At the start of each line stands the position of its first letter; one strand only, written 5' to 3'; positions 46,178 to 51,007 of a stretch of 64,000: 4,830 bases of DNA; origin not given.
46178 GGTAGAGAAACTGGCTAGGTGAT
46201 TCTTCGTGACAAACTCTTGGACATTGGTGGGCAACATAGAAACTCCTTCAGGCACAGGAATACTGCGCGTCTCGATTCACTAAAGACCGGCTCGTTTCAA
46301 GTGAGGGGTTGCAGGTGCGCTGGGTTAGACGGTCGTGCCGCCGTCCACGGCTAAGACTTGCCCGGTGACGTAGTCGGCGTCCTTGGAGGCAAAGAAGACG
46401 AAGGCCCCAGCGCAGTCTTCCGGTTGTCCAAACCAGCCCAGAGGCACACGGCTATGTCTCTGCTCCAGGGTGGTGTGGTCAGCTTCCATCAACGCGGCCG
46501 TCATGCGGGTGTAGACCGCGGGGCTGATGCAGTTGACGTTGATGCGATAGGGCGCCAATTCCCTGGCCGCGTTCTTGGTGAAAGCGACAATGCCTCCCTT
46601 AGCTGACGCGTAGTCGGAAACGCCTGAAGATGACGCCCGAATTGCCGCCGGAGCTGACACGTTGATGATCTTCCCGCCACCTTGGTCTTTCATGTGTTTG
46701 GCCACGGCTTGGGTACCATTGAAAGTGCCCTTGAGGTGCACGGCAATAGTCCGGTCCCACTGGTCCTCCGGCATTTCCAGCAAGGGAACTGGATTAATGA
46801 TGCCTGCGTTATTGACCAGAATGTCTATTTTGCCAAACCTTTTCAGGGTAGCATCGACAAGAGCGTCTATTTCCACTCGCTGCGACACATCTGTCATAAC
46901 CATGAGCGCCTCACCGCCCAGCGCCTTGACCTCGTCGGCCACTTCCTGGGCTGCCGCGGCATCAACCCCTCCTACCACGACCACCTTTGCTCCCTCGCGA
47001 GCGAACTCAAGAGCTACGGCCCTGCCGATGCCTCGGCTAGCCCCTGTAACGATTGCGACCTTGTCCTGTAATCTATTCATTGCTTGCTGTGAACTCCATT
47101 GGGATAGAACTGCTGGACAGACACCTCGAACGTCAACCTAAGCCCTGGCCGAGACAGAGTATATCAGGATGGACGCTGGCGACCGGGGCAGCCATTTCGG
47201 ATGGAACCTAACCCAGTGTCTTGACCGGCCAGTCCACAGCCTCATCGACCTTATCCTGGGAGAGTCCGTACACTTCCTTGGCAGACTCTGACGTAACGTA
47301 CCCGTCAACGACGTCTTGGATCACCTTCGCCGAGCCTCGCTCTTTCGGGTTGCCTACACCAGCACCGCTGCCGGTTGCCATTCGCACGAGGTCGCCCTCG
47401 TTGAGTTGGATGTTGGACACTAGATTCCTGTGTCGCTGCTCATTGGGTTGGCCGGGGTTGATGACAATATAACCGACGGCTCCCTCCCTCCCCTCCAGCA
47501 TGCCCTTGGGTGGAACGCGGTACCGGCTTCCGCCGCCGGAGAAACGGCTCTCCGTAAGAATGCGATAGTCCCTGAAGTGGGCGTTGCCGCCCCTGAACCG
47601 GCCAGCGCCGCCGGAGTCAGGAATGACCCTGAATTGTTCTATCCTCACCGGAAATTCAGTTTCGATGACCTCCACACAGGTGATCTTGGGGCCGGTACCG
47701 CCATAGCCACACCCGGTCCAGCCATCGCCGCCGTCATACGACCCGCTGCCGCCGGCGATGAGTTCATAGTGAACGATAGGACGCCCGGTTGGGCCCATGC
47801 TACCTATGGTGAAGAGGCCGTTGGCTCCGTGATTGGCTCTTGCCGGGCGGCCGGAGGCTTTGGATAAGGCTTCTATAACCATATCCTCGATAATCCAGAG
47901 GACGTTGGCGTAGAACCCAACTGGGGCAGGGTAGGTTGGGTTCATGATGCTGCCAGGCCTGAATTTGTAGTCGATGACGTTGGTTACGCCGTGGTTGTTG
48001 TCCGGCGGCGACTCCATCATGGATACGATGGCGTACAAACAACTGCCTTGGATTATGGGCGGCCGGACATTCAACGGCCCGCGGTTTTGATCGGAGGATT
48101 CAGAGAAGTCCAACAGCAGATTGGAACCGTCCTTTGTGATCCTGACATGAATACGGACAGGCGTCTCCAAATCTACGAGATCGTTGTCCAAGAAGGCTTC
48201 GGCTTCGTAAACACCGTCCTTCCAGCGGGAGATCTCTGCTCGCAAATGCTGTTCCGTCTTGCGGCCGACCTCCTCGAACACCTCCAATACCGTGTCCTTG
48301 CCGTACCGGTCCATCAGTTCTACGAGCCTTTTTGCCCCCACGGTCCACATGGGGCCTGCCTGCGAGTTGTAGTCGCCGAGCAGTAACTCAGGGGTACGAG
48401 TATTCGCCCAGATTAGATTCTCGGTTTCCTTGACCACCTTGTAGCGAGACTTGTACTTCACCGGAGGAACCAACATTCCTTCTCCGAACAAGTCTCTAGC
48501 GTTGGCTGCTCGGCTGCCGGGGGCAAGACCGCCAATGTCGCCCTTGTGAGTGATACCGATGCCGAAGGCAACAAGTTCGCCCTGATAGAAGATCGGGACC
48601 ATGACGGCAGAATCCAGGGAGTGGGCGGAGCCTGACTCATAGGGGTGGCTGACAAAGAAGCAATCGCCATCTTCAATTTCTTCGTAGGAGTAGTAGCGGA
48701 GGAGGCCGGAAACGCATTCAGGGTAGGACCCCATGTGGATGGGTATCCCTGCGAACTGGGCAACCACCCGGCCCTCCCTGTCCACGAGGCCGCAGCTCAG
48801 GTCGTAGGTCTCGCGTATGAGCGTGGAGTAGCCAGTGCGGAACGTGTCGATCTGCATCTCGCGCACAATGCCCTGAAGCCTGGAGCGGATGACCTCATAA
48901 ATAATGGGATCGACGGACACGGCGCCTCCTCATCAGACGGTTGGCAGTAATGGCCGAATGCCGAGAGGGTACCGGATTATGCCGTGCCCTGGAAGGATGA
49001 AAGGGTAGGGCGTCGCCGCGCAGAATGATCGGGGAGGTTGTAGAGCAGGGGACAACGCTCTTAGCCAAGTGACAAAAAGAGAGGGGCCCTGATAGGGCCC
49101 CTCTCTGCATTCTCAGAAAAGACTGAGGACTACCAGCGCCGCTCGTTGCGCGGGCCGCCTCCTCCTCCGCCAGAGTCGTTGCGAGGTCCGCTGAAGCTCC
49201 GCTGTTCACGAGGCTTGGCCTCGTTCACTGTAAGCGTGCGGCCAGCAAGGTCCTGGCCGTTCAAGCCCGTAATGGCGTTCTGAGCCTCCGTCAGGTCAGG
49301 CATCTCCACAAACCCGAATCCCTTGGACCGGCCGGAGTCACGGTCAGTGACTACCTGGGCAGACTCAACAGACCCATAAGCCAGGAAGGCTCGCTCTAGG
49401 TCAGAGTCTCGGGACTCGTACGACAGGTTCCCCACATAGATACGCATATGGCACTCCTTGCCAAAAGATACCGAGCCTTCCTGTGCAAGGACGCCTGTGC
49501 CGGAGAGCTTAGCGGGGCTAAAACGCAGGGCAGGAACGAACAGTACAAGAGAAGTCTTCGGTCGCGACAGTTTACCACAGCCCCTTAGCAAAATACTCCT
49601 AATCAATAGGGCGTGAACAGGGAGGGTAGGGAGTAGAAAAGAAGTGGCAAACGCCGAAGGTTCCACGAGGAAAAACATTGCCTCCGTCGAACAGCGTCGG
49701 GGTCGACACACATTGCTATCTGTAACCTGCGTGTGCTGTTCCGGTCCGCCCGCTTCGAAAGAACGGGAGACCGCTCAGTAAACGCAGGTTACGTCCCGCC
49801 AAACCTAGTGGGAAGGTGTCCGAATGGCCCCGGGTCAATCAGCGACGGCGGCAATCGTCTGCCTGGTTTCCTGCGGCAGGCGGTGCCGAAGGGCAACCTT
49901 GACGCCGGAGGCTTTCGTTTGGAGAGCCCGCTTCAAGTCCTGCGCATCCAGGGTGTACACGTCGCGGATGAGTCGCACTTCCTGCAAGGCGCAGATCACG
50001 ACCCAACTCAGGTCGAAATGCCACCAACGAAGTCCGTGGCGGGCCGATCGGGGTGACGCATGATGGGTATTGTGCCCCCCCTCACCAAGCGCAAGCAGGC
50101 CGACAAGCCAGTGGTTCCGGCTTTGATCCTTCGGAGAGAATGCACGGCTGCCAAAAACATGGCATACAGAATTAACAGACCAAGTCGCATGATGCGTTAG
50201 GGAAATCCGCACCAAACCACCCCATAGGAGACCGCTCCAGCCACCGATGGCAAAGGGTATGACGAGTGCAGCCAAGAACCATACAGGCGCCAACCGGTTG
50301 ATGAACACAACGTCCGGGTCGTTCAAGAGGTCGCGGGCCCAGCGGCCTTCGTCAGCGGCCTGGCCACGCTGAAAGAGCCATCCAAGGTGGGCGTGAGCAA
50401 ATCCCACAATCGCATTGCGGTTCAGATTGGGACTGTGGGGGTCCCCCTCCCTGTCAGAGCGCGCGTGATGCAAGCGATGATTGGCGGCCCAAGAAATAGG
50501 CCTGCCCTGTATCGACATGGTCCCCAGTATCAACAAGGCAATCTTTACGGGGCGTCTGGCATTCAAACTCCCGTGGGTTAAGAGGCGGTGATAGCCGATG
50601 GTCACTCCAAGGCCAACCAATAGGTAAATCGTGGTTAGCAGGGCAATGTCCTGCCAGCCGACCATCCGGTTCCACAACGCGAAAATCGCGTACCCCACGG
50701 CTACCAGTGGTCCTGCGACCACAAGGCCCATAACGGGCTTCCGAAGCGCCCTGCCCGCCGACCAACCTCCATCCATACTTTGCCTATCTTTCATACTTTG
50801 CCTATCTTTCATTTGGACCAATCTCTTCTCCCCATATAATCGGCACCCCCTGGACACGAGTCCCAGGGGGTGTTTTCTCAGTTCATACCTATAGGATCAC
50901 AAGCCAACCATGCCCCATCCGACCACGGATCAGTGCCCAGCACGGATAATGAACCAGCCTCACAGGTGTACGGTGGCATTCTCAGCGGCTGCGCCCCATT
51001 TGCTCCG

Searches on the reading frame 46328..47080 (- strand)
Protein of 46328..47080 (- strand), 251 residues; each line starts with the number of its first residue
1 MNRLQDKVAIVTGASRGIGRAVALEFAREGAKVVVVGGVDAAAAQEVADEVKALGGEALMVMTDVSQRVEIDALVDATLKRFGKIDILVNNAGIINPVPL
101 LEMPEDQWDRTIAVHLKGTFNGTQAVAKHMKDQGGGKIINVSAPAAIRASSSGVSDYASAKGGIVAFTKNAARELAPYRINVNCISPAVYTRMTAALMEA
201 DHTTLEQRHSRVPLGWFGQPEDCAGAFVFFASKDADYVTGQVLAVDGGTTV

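Call 68: search_protein_families(library=pfam, proteins=[window:46328-47080:-], max_evalue=0.00001)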
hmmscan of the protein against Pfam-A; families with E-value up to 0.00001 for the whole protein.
window:46328-47080:- (251 aa): 3 families
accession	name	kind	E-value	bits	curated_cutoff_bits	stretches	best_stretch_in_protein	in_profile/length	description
PF13561.12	adh_short_C2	-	1.6e-62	211.6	27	1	13-250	1-236/236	Enoyl-(Acyl carrier protein) reductase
PF00106.31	adh_short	-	2.9e-57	193.8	26.6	1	7-198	1-191/195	short chain dehydrogenase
PF08659.16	KR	-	1.2e-14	55.1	22.6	1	10-168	4-160/180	KR domain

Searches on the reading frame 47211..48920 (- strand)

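Call 68: search_protein_families(library=pfam, proteins=[window:47211-48920:-], max_evalue=0.00001)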
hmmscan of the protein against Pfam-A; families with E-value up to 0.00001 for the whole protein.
window:47211-48920:- (570 aa): 1 family
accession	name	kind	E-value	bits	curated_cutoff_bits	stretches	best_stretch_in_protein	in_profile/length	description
PF02538.19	Hydantoinase_B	-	8.2e-137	457.2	26.8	1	4-525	1-519/519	Hydantoinase B/oxoprolinase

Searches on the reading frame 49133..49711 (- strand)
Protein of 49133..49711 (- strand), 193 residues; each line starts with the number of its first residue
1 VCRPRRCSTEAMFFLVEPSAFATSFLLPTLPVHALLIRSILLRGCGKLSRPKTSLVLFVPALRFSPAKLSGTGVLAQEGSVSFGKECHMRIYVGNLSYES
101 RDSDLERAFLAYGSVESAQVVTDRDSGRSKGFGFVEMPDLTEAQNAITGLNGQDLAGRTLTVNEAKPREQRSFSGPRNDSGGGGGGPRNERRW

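Call 68: search_protein_families(library=pfam, proteins=[window:49133-49711:-], max_evalue=0.00001)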
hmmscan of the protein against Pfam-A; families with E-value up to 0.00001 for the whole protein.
window:49133-49711:- (193 aa): 1 family
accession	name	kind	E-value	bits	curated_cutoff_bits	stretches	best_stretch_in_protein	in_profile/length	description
PF00076.28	RRM_1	-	7.4e-20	71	20.7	1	91-160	1-69/70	RNA recognition motif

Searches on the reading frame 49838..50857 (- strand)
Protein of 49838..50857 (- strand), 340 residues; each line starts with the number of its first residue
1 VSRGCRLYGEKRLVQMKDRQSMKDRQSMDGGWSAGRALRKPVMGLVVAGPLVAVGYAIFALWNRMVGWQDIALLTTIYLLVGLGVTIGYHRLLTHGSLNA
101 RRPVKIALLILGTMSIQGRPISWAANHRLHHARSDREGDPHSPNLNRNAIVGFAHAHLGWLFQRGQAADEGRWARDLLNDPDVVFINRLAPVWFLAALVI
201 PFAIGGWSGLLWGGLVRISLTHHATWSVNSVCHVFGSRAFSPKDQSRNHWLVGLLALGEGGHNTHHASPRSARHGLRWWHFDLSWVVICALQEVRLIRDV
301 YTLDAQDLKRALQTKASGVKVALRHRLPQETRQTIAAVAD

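Call 68: search_protein_families(library=pfam, proteins=[window:49838-50857:-], max_evalue=0.00001)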
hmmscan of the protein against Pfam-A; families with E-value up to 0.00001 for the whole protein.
window:49838-50857:- (340 aa): 1 family
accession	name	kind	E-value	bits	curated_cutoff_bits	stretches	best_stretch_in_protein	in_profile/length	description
PF00487.30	FA_desaturase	-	8.1e-17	62.3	29.7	1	77-282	8-232/253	Fatty acid desaturase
